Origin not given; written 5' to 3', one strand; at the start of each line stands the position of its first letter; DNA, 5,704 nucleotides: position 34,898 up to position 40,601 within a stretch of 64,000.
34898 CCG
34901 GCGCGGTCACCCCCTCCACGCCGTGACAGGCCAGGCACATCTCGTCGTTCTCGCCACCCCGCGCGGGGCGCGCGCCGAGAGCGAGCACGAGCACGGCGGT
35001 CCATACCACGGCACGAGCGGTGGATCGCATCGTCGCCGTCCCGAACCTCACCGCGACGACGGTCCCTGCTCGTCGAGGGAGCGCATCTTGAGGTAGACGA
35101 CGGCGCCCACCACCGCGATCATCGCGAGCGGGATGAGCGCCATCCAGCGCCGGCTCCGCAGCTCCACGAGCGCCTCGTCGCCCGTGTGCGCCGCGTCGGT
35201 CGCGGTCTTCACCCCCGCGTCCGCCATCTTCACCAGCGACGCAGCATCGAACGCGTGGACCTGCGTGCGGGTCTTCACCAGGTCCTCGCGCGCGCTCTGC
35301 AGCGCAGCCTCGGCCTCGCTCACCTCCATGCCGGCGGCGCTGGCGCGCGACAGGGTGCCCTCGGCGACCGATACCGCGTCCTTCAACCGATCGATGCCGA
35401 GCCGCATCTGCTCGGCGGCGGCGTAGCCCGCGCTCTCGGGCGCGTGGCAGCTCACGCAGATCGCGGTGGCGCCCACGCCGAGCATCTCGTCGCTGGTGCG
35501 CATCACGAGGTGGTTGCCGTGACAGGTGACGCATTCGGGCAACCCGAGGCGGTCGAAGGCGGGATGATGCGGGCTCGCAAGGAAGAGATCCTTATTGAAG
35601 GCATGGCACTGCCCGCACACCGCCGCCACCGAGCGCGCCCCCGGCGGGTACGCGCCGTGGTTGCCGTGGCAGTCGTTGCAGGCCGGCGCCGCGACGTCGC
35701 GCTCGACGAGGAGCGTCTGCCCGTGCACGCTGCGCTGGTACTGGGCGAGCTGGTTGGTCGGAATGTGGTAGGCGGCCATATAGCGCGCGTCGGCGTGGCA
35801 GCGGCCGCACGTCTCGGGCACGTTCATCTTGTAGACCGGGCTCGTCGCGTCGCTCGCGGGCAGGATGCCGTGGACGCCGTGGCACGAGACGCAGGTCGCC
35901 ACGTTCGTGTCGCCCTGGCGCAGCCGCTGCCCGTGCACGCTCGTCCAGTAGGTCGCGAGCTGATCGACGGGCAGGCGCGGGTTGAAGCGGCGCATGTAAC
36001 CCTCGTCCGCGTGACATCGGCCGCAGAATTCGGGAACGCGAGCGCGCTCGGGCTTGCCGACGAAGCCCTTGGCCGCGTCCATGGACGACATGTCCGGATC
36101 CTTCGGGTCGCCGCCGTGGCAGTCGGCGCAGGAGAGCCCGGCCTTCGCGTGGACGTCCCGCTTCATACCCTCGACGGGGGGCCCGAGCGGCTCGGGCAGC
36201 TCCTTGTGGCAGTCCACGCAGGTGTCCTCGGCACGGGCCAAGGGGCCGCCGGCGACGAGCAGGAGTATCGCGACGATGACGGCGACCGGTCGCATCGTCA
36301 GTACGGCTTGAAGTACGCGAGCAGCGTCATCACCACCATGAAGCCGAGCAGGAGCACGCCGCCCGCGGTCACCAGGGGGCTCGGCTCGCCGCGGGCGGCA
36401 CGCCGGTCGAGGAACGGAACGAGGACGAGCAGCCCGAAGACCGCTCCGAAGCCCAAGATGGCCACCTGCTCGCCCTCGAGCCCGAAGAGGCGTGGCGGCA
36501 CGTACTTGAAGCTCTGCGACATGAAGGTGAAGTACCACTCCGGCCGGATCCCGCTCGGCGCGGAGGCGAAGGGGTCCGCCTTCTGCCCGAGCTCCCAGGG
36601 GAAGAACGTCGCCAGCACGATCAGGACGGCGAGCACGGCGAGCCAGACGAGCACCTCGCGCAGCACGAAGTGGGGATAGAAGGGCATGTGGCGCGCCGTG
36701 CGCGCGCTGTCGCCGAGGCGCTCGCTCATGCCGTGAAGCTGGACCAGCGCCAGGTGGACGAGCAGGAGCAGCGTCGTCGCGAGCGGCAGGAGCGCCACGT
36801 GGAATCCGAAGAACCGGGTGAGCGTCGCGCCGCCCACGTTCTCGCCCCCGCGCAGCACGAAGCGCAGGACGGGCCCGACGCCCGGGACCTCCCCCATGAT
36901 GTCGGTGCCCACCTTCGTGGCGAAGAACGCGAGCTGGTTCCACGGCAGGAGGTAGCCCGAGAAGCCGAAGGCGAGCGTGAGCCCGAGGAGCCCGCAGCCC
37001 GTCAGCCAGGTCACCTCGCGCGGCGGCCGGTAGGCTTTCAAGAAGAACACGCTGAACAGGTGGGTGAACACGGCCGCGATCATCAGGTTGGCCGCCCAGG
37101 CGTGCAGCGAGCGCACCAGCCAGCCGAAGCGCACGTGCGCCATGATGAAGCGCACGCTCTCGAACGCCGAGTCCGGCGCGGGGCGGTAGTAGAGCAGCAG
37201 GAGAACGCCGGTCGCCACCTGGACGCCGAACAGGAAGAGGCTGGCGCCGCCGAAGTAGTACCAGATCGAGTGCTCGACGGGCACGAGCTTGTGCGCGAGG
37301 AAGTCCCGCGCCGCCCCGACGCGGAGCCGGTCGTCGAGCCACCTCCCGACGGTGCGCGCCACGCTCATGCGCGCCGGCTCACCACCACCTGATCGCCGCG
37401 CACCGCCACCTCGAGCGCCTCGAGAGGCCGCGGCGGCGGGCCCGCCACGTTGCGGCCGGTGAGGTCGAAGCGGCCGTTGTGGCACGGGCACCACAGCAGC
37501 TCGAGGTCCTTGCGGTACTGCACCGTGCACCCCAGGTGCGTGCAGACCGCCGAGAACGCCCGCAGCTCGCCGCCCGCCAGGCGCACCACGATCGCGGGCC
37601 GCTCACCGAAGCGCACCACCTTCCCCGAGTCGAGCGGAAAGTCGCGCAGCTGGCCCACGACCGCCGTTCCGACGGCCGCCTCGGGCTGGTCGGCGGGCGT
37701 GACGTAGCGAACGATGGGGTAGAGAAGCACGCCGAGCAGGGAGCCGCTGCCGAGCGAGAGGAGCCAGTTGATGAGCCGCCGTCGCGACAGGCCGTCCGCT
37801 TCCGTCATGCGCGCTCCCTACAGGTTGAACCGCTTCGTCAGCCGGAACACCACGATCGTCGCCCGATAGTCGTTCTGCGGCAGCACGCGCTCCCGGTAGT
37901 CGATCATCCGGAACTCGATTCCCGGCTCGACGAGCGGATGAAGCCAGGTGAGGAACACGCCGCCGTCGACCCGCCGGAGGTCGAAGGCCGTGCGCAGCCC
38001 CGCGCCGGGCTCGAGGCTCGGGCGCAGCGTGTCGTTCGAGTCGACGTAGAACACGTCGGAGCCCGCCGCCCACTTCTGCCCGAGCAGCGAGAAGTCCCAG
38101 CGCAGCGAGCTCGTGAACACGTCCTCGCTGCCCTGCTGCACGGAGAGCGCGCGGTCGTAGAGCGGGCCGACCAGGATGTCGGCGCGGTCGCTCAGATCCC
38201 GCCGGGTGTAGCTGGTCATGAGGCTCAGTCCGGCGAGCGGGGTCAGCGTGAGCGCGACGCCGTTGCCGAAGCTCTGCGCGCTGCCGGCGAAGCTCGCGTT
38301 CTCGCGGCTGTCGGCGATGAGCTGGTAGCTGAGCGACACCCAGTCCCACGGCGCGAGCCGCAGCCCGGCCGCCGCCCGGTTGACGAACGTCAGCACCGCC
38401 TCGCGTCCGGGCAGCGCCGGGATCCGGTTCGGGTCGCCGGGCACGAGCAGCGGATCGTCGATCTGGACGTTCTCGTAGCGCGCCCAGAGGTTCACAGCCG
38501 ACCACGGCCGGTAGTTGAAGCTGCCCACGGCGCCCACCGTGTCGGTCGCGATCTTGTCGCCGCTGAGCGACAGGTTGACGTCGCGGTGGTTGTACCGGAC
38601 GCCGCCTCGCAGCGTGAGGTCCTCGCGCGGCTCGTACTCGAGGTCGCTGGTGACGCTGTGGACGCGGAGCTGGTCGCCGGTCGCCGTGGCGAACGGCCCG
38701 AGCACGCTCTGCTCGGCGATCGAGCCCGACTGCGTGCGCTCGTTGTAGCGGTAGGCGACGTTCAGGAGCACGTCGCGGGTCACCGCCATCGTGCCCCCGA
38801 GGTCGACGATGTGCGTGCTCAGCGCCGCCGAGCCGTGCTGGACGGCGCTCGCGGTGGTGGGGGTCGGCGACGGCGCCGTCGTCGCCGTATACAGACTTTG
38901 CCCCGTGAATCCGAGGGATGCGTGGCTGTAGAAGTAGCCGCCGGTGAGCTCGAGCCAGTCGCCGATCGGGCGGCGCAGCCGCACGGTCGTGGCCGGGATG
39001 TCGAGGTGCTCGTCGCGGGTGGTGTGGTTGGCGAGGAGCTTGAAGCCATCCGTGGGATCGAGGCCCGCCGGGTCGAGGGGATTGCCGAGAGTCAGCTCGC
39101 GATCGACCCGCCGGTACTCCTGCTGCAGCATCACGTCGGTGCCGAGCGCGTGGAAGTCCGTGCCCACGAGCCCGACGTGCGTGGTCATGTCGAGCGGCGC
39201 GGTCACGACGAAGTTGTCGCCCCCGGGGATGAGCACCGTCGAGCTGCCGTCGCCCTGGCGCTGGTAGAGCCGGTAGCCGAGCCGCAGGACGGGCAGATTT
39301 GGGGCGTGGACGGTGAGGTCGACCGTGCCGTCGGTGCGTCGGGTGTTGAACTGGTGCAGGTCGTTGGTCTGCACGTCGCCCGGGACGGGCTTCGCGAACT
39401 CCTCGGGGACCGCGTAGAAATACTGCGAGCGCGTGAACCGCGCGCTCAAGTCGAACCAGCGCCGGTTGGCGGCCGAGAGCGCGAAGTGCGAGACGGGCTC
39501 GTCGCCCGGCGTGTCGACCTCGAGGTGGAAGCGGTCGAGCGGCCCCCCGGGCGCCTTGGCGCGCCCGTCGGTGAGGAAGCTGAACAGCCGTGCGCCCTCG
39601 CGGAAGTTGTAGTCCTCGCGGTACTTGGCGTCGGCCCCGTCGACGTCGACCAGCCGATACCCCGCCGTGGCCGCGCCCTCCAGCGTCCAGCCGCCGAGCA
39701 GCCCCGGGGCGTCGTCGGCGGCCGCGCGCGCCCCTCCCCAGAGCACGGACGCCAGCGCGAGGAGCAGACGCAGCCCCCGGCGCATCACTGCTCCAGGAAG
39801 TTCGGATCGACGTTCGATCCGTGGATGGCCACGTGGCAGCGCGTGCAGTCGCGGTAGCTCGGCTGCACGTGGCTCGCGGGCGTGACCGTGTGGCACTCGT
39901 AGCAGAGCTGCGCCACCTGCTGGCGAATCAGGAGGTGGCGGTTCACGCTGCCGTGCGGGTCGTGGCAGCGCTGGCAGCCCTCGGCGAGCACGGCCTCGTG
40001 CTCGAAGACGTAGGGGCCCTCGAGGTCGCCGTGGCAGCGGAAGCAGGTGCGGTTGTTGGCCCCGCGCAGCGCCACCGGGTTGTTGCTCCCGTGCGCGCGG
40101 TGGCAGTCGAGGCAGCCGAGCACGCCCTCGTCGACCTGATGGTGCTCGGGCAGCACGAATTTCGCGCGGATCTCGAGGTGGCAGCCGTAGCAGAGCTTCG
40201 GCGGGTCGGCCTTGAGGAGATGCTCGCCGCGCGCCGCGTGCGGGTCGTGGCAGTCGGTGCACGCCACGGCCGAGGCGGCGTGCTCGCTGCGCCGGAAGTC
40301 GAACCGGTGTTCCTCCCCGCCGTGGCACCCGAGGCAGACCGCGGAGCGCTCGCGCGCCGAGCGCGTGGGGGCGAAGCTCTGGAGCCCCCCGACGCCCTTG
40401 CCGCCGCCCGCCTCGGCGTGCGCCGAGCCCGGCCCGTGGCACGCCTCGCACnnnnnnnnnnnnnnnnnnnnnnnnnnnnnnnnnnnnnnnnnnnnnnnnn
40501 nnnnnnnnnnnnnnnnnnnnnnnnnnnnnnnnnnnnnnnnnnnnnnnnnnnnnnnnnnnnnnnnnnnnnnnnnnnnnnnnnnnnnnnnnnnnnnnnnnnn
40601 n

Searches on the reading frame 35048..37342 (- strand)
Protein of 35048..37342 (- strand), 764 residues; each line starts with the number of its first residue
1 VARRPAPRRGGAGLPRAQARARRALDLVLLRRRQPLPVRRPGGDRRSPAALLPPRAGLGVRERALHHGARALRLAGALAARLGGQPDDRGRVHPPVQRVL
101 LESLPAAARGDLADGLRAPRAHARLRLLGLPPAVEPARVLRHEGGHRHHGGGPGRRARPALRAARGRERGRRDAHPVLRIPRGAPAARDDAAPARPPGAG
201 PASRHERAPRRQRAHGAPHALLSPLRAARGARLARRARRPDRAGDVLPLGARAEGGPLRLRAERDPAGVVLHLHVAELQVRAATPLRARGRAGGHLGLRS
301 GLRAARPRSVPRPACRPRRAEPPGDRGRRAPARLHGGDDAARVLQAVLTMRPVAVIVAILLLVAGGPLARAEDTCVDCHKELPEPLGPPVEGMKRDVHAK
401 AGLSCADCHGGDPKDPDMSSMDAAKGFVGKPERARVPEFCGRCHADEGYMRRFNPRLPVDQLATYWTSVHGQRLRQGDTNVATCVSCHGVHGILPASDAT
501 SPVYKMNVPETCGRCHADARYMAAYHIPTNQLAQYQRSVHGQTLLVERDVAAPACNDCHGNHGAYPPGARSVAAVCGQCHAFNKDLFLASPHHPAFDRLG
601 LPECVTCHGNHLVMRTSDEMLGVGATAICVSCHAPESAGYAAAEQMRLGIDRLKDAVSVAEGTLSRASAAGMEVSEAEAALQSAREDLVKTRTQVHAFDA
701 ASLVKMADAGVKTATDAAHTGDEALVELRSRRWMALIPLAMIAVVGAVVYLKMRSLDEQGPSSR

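Call 45: search_protein_families(library=pfam, proteins=[window:35048-37342:-], max_evalue=0.01)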
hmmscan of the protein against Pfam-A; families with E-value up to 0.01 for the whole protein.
window:35048-37342:- (764 aa): 6 families
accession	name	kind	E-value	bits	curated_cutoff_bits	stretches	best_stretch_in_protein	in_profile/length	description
PF09699.15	Paired_CXXCH_1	-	5.5e-16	58.4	20.6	3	482-520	7-40/41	Doubled CXXCH motif (Paired_CXXCH_1)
PF14522.11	Cytochrome_C7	-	2.3e-14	53.4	24.8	3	394-488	4-66/67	Cytochrome c7 and related cytochrome c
PF14537.11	Cytochrom_c3_2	-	3.8e-12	46.9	25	3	397-516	1-78/79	Cytochrome c3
PF22113.1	Mtrc-MtrF_II-IV_dom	-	9.5e-09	35.4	30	1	481-541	6-58/176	Outer membrane cytochrome MtrC/MtrF-like, domains II/IV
PF22678.1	Cytochrom_c_NrfB-like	-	2.4e-05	25.1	27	1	369-423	30-79/89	Cytochrome c-type protein NrfB-like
PF02085.21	Cytochrom_CIII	-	0.0033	18.2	22.9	0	550-633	31-101/101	Class III cytochrome C family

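Call 58: search_protein_families(library=ncbifam, proteins=[window:35048-37342:-], max_evalue=0.001)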
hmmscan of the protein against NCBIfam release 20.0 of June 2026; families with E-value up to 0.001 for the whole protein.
window:35048-37342:- (764 aa): 6 families
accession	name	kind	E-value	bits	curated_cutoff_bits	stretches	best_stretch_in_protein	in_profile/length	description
TIGR03508.1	decahem_SO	subfamily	4.4e-14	52.6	192.2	2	552-635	94-176/258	DmsE family decaheme c-type cytochrome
TIGR01905.1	paired_CXXCH_1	subfamily_domain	2.3e-07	30.6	25.2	0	603-634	8-37/41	doubled CXXCH domain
NF008659.0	PRK11659.1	equivalog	3.6e-07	30.1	184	0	371-448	109-171/188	cytochrome c nitrite reductase pentaheme subunit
TIGR03146.1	cyt_nit_nrfB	equivalog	7.2e-05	23.1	166.6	0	370-424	82-131/145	cytochrome c nitrite reductase pentaheme subunit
NF045713.1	CxxCH_16_HmcA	equivalog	0.00013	20.7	400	0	440-652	79-271/541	sulfate respiration complex hexadecaheme cytochrome HmcA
TIGR03153.1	cytochr_NrfH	equivalog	0.00021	21.4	134.2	0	372-409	102-133/138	cytochrome c nitrite reductase small subunit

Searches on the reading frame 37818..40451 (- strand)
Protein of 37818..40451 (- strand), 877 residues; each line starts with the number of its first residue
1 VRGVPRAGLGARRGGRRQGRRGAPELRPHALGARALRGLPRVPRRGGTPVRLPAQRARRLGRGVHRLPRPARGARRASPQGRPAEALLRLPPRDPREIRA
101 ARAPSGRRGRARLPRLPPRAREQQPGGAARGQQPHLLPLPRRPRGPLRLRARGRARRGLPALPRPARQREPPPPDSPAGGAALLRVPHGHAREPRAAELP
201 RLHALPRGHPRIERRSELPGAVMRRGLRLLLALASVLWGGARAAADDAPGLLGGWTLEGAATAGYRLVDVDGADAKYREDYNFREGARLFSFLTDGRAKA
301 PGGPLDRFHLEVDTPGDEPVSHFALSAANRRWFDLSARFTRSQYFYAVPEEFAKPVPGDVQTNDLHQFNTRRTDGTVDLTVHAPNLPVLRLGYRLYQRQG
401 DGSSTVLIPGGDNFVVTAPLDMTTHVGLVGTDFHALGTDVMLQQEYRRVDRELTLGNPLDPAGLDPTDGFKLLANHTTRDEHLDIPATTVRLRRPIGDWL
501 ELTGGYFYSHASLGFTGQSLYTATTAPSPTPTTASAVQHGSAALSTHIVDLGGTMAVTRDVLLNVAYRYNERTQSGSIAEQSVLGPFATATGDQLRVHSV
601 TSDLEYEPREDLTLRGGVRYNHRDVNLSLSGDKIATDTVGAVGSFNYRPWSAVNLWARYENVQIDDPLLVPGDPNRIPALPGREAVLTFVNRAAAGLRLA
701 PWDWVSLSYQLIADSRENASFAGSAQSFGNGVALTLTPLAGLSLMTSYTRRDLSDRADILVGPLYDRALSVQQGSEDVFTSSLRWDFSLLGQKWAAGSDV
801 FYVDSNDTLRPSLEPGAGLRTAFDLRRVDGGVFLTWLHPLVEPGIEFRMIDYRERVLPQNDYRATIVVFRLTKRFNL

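Call 45: search_protein_families(library=pfam, proteins=[window:37818-40451:-], max_evalue=0.01)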
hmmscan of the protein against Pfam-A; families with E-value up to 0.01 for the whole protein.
window:37818-40451:- (877 aa): 1 family
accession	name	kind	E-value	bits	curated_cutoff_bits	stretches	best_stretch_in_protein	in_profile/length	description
PF11854.14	MtrB_PioB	-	0.0046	16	23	0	516-660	248-396/635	Putative outer membrane beta-barrel porin, MtrB/PioB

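Call 58: search_protein_families(library=ncbifam, proteins=[window:37818-40451:-], max_evalue=0.001)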
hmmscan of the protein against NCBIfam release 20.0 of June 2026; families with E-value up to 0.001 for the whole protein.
window:37818-40451:- (877 aa): 1 family
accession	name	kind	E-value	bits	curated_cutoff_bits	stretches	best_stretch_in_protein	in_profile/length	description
NF041027.1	GSU2204_Se_pt_1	equivalog_domain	3.1e-05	23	350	0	599-668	382-453/580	GSU2204 family CXXCH-containing (seleno)protein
